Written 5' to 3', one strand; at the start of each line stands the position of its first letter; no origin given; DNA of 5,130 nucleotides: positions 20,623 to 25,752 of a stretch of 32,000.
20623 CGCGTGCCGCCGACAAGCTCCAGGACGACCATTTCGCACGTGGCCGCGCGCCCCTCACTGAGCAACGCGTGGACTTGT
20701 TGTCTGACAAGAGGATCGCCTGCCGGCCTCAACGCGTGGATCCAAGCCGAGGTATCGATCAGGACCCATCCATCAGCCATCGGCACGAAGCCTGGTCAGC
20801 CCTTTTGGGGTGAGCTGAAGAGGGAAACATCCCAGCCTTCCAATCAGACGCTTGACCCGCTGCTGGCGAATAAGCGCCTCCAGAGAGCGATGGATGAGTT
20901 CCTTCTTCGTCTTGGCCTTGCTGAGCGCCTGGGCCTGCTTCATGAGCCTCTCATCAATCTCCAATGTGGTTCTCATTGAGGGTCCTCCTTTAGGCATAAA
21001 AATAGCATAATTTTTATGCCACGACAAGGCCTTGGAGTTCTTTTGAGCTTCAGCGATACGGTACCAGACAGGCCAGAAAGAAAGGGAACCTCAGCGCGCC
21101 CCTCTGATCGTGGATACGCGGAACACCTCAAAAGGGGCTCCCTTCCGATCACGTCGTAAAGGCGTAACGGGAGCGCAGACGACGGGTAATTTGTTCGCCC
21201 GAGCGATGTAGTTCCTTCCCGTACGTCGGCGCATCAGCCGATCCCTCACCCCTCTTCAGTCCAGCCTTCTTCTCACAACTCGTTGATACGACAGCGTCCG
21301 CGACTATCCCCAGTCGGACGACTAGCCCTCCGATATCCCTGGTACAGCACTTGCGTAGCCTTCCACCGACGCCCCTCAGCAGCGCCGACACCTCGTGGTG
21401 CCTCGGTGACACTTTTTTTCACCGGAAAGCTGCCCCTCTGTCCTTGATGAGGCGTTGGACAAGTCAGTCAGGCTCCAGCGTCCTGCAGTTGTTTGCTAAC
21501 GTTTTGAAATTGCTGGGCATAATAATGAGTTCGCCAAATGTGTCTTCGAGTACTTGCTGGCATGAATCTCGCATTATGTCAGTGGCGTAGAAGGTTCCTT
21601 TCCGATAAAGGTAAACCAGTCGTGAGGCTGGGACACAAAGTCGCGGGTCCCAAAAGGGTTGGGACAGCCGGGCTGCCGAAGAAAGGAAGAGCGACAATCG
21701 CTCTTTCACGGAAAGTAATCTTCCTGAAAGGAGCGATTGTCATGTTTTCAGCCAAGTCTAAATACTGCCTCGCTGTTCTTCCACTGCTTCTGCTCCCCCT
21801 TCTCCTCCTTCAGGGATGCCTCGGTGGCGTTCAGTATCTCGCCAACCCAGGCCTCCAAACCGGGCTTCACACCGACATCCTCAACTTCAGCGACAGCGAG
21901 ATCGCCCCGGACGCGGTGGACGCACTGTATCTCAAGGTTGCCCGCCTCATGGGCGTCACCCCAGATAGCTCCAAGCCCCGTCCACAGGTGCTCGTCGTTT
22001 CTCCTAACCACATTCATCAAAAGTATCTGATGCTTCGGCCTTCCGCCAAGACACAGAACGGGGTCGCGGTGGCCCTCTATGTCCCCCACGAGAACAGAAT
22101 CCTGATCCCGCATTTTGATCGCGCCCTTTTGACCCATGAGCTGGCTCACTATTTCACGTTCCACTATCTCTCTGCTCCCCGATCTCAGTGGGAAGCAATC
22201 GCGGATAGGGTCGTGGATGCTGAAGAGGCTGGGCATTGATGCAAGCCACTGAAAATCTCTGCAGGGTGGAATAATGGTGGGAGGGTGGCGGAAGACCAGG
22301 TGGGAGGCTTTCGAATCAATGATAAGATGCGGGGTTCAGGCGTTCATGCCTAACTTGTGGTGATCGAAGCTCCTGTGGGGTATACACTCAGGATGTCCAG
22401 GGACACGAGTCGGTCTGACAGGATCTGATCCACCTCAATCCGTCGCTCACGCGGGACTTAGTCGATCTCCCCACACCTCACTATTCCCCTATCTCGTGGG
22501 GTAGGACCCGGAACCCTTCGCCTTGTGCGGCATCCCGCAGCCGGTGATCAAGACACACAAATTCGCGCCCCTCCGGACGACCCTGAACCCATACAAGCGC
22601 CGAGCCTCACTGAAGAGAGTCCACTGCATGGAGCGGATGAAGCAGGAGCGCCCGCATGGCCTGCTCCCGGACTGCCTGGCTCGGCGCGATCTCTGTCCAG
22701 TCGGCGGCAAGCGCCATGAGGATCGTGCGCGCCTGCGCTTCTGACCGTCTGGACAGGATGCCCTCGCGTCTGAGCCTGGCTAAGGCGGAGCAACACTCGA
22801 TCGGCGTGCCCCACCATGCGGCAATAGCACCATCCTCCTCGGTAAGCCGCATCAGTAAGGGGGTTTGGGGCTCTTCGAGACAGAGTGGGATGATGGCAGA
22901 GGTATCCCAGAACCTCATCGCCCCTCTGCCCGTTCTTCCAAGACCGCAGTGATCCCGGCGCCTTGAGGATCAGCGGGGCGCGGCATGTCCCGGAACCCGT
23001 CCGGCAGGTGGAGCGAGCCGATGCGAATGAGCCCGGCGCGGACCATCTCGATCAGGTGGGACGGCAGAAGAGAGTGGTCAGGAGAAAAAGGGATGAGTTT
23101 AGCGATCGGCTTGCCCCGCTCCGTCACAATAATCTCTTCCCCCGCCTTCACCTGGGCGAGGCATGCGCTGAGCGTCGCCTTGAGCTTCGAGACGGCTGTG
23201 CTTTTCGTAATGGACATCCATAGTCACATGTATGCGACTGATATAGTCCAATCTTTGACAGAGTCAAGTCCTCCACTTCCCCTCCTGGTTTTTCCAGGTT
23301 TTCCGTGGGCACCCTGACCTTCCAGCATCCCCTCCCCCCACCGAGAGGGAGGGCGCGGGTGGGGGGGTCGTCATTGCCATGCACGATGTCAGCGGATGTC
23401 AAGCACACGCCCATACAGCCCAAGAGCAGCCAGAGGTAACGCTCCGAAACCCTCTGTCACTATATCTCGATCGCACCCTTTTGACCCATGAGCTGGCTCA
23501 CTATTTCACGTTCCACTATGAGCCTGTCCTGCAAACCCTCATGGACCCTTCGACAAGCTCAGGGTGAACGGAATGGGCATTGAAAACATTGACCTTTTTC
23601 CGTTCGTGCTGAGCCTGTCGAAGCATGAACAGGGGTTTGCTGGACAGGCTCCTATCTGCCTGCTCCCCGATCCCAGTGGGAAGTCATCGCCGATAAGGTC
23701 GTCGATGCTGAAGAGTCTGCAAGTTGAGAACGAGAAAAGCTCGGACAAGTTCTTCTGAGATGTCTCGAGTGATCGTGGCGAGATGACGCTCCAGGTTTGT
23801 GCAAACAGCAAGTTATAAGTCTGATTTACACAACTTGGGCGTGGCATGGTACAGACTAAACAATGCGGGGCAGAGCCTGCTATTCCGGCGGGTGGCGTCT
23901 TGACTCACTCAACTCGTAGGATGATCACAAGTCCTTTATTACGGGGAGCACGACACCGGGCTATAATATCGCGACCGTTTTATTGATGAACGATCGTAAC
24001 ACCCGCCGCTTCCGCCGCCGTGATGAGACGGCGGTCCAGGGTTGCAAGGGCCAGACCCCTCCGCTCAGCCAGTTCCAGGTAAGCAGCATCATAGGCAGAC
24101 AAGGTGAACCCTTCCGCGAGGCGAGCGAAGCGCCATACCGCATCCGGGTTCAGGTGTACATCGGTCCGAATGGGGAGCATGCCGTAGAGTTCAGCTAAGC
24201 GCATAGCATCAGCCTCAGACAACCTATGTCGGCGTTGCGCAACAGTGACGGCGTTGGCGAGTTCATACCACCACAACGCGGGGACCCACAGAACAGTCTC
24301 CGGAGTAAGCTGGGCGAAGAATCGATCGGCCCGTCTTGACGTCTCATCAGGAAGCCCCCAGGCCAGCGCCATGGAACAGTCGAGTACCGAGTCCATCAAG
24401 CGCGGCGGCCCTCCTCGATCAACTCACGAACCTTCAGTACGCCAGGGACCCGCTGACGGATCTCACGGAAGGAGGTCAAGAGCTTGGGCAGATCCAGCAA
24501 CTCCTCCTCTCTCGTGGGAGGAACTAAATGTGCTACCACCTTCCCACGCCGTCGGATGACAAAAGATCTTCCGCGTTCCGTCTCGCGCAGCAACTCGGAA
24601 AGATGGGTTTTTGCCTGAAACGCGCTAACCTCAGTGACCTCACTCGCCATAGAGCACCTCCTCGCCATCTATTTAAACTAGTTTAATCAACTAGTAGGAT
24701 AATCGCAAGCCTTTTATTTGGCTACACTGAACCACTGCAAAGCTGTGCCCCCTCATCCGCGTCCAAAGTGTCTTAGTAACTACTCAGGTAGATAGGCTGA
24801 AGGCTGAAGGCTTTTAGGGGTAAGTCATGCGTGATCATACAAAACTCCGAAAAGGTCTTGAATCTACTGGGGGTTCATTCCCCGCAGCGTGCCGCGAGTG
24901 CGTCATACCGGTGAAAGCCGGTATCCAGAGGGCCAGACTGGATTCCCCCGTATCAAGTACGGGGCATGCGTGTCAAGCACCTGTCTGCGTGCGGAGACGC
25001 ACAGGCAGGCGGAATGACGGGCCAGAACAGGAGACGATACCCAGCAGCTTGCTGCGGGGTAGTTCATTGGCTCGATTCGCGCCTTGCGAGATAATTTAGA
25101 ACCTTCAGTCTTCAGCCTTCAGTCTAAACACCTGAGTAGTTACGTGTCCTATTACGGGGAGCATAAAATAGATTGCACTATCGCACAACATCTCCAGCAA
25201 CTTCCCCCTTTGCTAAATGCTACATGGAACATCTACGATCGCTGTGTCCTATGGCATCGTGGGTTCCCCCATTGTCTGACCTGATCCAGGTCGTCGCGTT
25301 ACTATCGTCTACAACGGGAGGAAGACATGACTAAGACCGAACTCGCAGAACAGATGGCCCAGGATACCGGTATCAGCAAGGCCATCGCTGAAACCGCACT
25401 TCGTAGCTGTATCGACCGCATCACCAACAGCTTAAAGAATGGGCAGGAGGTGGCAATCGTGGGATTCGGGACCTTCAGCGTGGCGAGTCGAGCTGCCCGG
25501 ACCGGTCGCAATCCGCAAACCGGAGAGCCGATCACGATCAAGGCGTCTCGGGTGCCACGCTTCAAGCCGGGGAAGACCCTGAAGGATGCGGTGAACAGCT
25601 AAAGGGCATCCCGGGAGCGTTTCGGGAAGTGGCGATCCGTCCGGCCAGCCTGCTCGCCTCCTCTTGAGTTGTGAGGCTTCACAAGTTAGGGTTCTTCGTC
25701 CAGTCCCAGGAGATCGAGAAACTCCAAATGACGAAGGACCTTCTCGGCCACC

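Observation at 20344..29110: Alternating array: five minus-strand type II TA operons interdigitated with plus-strand duplicated riboswitch cassettes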

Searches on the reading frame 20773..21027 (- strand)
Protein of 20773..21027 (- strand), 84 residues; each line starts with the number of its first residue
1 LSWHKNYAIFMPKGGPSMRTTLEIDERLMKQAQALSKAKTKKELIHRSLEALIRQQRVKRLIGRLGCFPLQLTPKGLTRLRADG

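Call 5: search_protein_families(library=pfam, proteins=[window:20773-21027:-], max_evalue=0.01)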
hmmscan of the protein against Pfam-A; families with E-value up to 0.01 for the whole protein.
window:20773-21027:- (84 aa): 1 family
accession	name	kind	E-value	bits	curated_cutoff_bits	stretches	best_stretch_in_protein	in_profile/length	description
PF09957.15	VapB_antitoxin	-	8.9e-13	48.3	23.4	1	18-59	1-42/47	Bacterial antitoxin of type II TA system, VapB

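Call 6: search_protein_families(library=ncbifam, proteins=[window:20773-21027:-], max_evalue=0.01)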
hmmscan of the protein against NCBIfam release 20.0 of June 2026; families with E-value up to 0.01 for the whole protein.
window:20773-21027:- (84 aa): 0 families

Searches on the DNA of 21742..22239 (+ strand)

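Call 25: search_rna_families(sources=[L008, L009, L010, L011, L012, L013, L014, L015, L016, L017, L018, L019, L020, L021], threshold=gathering)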
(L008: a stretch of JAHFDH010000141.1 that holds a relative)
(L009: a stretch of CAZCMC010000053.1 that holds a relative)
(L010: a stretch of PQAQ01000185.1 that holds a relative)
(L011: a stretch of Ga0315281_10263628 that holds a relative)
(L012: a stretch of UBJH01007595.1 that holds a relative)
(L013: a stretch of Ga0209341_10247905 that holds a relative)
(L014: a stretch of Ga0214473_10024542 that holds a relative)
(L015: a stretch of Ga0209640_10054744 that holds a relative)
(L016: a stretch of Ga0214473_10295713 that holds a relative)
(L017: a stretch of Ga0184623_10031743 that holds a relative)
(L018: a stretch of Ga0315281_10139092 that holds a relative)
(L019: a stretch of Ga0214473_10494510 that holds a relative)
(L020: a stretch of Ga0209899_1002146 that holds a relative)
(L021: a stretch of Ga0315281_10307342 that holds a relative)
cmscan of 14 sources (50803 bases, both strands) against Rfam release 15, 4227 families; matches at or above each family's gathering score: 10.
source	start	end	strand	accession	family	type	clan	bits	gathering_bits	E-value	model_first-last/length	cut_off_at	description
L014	5784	5864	+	RF03167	c-di-GMP-I-GGC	Cis-reg; riboswitch;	CL00126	74.8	59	5.3e-16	1-80/80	no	c-di-GMP-I-GGC riboswitch aptamer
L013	686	766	+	RF03167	c-di-GMP-I-GGC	Cis-reg; riboswitch;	CL00126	74.7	59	5.6e-16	1-80/80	no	c-di-GMP-I-GGC riboswitch aptamer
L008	4010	4090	+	RF03167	c-di-GMP-I-GGC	Cis-reg; riboswitch;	CL00126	73.7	59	1.1e-15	1-80/80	no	c-di-GMP-I-GGC riboswitch aptamer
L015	1185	1265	+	RF03167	c-di-GMP-I-GGC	Cis-reg; riboswitch;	CL00126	73.3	59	1.4e-15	1-80/80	no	c-di-GMP-I-GGC riboswitch aptamer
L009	1492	1573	-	RF03167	c-di-GMP-I-GGC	Cis-reg; riboswitch;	CL00126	70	59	1.3e-14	1-80/80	no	c-di-GMP-I-GGC riboswitch aptamer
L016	126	206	+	RF03167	c-di-GMP-I-GGC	Cis-reg; riboswitch;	CL00126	69.3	59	2e-14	1-80/80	no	c-di-GMP-I-GGC riboswitch aptamer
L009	6888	6968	+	RF03167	c-di-GMP-I-GGC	Cis-reg; riboswitch;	CL00126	60.7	59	5.8e-12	1-80/80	no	c-di-GMP-I-GGC riboswitch aptamer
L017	166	245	+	RF03167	c-di-GMP-I-GGC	Cis-reg; riboswitch;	CL00126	59.9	59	1e-11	1-80/80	no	c-di-GMP-I-GGC riboswitch aptamer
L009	5306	5389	+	RF00005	tRNA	Gene; tRNA;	CL00001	50.9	29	4.4e-08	1-71/71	no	tRNA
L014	21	104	+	RF00005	tRNA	Gene; tRNA;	CL00001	50.9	29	4.4e-08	1-71/71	no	tRNA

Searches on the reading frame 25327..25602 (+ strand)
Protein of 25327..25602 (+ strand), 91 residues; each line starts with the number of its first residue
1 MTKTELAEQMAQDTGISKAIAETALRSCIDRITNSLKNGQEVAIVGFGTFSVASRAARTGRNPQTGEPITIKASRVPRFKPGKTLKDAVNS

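Call 11: search_protein_families(library=pfam, proteins=[window:25327-25602:+], max_evalue=0.01)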
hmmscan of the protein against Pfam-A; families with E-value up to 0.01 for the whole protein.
window:25327-25602:+ (91 aa): 4 families
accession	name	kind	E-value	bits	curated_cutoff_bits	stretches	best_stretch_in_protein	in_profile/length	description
PF00216.26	Bac_DNA_binding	-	2.2e-35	121.2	22.4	1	1-90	1-90/90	Bacterial DNA-binding protein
PF18291.6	HU-HIG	-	2e-09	38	26.2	1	2-90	33-119/125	HU domain fused to wHTH, Ig, or Glycine-rich motif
PF18175.6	HU-CCDC81_bac_2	-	0.0007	19.9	35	1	6-53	3-50/70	CCDC81-like prokaryotic HU domain 2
PF18289.6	HU-CCDC81_euk_2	-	0.0021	18.5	26.1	1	10-57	10-59/75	CCDC81 eukaryotic HU domain 2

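Call 13: find_encoding_contigs(protein=window:25327-25602:+, flank=10000, max_places=10)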
Protein window:25327-25602:+ (91 aa): 4 contigs read that carry it; 2 places shown.
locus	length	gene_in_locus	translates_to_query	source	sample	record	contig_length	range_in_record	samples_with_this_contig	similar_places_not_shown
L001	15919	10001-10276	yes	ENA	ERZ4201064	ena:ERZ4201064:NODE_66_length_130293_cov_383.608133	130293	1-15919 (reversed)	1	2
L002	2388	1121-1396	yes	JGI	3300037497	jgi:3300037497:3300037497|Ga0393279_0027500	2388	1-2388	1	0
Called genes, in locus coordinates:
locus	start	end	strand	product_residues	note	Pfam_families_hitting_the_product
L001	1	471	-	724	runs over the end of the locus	PF10131:PTPS_related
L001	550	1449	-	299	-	-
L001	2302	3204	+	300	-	-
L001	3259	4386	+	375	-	PF13439:Glyco_transf_4 (weak), PF13579:Glyco_trans_4_4, PF00534:Glycos_transf_1, PF13692:Glyco_trans_1_4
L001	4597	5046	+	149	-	-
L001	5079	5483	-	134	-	PF01850:PIN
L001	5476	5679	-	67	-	PF09957:VapB_antitoxin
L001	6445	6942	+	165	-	-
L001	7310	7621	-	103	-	-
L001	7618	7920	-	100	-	PF02604:PhdYeFM_antitox (weak)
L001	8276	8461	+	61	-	-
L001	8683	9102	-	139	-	PF01850:PIN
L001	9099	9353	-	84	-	PF02604:PhdYeFM_antitox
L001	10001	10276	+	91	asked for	PF00216:Bac_DNA_binding, PF18291:HU-HIG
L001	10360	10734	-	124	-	PF02452:PemK_toxin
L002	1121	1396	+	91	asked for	PF00216:Bac_DNA_binding, PF18291:HU-HIG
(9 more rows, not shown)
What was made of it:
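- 25327..25602 (+): HU-family DNA-binding protein gene. calls 11, 13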

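Call 35: search_protein_families(library=padloc, proteins=[window:25327-25602:+], max_evalue=0.001)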
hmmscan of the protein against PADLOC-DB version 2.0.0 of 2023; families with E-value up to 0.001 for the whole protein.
window:25327-25602:+ (91 aa): 0 families

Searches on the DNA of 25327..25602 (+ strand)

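Call 19: search_rna_families(sources=[L002, L003, L005, L006], threshold=gathering)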
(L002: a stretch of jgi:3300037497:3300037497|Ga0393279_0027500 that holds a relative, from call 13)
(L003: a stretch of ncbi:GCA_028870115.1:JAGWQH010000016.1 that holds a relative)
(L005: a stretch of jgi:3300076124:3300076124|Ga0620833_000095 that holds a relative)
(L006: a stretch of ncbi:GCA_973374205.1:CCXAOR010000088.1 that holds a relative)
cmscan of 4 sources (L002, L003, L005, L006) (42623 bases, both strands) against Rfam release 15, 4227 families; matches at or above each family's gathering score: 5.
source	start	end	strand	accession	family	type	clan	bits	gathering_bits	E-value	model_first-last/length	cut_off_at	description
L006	8906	8986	+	RF03167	c-di-GMP-I-GGC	Cis-reg; riboswitch;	CL00126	74.9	59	4.1e-16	1-80/80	no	c-di-GMP-I-GGC riboswitch aptamer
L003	9853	9932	+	RF03167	c-di-GMP-I-GGC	Cis-reg; riboswitch;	CL00126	74.3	59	6.3e-16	1-80/80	no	c-di-GMP-I-GGC riboswitch aptamer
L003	16796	16875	+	RF03167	c-di-GMP-I-GGC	Cis-reg; riboswitch;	CL00126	69.4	59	1.5e-14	1-80/80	no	c-di-GMP-I-GGC riboswitch aptamer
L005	9853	9932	+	RF03167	c-di-GMP-I-GGC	Cis-reg; riboswitch;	CL00126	68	59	3.9e-14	1-80/80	no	c-di-GMP-I-GGC riboswitch aptamer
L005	11526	11605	+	RF03167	c-di-GMP-I-GGC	Cis-reg; riboswitch;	CL00126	67.4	59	5.9e-14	1-80/80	no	c-di-GMP-I-GGC riboswitch aptamer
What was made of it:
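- Split state: L003 and L005 have an aptamer before each gene (call 19).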
